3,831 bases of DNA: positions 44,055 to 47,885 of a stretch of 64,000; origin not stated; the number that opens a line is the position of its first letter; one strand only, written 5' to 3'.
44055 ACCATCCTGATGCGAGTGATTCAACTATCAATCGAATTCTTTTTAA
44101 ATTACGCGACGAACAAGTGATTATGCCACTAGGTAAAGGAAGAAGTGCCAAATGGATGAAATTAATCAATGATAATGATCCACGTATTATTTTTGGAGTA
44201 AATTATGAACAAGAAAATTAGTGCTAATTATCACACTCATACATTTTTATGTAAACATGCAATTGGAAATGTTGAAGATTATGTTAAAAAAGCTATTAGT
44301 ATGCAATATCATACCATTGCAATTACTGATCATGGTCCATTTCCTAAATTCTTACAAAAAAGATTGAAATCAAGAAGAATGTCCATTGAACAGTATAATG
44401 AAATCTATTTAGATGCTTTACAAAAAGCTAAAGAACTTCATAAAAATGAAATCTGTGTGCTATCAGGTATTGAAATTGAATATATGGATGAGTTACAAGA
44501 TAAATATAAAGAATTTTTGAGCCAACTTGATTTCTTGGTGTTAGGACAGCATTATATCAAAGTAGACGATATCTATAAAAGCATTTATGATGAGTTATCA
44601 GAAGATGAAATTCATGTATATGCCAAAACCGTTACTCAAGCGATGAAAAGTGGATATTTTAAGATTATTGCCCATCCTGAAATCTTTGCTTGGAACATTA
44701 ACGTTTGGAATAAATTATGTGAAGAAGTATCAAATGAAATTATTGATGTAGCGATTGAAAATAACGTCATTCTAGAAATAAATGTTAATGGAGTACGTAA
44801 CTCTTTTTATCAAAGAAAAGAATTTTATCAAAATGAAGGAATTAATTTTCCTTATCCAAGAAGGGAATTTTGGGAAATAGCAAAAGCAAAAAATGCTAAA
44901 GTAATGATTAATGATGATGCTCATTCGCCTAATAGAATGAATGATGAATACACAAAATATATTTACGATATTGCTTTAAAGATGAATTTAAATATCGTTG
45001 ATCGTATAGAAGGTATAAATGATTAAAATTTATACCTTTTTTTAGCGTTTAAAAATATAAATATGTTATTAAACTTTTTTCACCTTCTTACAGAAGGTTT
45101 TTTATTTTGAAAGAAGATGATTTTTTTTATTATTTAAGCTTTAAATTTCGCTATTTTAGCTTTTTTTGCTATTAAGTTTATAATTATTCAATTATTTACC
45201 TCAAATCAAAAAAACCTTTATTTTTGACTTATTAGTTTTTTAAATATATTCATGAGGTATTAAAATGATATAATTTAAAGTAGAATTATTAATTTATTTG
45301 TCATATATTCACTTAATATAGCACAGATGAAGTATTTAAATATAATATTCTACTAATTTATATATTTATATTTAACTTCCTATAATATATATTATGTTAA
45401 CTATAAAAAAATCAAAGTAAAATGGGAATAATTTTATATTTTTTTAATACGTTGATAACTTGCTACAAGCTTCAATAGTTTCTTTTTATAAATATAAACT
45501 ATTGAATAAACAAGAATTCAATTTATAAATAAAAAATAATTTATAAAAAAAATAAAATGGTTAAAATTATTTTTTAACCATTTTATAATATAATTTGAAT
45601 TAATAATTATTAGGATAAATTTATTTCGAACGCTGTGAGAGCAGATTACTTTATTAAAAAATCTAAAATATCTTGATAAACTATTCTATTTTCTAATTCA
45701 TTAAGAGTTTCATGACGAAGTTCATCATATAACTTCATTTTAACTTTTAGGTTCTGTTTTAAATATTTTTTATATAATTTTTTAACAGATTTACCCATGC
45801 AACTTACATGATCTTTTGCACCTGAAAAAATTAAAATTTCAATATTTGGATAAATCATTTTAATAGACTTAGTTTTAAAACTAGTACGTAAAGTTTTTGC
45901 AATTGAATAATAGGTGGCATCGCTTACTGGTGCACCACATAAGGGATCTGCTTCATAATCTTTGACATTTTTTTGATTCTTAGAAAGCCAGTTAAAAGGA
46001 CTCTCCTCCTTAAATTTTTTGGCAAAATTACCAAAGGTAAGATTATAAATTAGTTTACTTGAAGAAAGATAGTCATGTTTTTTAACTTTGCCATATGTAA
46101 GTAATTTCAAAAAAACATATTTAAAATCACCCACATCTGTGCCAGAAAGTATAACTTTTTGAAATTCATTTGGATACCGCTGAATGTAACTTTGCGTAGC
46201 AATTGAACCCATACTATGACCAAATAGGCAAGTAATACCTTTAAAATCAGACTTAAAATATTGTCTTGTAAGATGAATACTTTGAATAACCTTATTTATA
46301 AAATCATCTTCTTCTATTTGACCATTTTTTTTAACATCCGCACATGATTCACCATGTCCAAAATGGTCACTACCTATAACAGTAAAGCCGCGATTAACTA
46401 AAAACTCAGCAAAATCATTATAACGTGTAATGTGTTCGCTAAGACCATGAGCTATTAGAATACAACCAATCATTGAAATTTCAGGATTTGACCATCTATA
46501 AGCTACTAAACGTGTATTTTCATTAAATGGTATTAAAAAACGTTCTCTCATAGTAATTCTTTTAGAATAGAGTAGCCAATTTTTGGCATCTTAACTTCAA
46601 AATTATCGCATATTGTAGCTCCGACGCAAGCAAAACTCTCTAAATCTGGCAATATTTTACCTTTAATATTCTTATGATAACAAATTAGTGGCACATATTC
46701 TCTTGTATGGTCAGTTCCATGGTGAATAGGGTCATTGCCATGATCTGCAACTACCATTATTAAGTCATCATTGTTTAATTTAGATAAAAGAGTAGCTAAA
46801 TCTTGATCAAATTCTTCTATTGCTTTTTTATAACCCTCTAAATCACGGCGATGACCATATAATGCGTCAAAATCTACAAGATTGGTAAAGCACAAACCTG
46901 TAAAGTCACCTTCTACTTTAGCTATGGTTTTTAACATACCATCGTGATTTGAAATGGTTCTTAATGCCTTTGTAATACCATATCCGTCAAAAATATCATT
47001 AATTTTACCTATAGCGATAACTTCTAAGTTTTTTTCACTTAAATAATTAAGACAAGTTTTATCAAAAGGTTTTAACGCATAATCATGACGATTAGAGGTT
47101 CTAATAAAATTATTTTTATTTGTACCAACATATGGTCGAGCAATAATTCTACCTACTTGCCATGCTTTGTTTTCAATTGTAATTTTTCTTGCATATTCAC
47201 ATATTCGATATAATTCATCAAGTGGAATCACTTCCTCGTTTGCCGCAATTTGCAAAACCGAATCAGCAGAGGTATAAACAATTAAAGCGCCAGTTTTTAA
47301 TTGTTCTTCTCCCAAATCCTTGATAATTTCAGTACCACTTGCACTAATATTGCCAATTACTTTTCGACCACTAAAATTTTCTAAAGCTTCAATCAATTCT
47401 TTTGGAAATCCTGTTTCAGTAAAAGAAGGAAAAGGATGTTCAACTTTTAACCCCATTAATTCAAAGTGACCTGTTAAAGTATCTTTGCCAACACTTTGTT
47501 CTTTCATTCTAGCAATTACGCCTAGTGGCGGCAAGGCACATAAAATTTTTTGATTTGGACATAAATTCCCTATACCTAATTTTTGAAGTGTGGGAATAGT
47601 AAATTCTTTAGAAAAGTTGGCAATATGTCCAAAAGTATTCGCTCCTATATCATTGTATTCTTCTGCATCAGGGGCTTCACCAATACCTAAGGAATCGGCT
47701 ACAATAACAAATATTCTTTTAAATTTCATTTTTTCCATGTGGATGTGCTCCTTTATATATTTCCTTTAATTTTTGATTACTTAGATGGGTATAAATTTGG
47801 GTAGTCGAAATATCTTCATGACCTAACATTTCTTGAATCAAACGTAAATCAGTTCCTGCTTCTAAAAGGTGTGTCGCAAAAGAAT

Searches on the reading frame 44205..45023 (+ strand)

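Call 103: search_protein_families(library=pfam, proteins=[window:44205-45023:+], max_evalue=0.00001)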
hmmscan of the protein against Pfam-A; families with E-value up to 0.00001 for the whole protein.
window:44205-45023:+ (273 aa): 1 family
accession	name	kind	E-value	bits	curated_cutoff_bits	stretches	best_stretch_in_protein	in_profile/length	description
PF02811.25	PHP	-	3.9e-18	66.8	26.4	1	9-193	2-162/164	PHP domain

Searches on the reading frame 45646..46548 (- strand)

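Call 103: search_protein_families(library=pfam, proteins=[window:45646-46548:-], max_evalue=0.00001)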
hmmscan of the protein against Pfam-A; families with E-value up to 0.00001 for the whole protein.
window:45646-46548:- (300 aa): 2 families
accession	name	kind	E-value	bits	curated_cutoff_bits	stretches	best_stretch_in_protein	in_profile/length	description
PF12146.15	Hydrolase_4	-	2.1e-38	132.4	27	1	28-286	5-239/239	Serine aminopeptidase, S33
PF00561.26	Abhydrolase_1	-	7.7e-10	39.3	25.8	1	30-248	3-212/245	alpha/beta hydrolase fold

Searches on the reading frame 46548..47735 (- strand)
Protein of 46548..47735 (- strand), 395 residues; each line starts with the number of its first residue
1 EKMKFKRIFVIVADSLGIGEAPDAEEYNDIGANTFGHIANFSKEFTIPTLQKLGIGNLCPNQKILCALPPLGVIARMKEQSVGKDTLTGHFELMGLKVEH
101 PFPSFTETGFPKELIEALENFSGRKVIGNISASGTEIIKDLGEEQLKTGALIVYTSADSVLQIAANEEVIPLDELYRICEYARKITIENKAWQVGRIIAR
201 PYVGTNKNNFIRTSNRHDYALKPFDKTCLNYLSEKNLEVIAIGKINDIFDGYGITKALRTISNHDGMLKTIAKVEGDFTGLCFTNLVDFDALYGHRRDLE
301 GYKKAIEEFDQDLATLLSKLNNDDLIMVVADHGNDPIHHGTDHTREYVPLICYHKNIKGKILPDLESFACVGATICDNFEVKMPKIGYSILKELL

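Call 103: search_protein_families(library=pfam, proteins=[window:46548-47735:-], max_evalue=0.00001)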
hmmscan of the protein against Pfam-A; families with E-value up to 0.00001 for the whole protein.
window:46548-47735:- (395 aa): 1 family
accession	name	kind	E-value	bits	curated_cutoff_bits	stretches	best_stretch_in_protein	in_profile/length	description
PF01676.23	Metalloenzyme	-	3.7e-46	158.1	24.3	1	6-382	1-251/252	Metalloenzyme superfamily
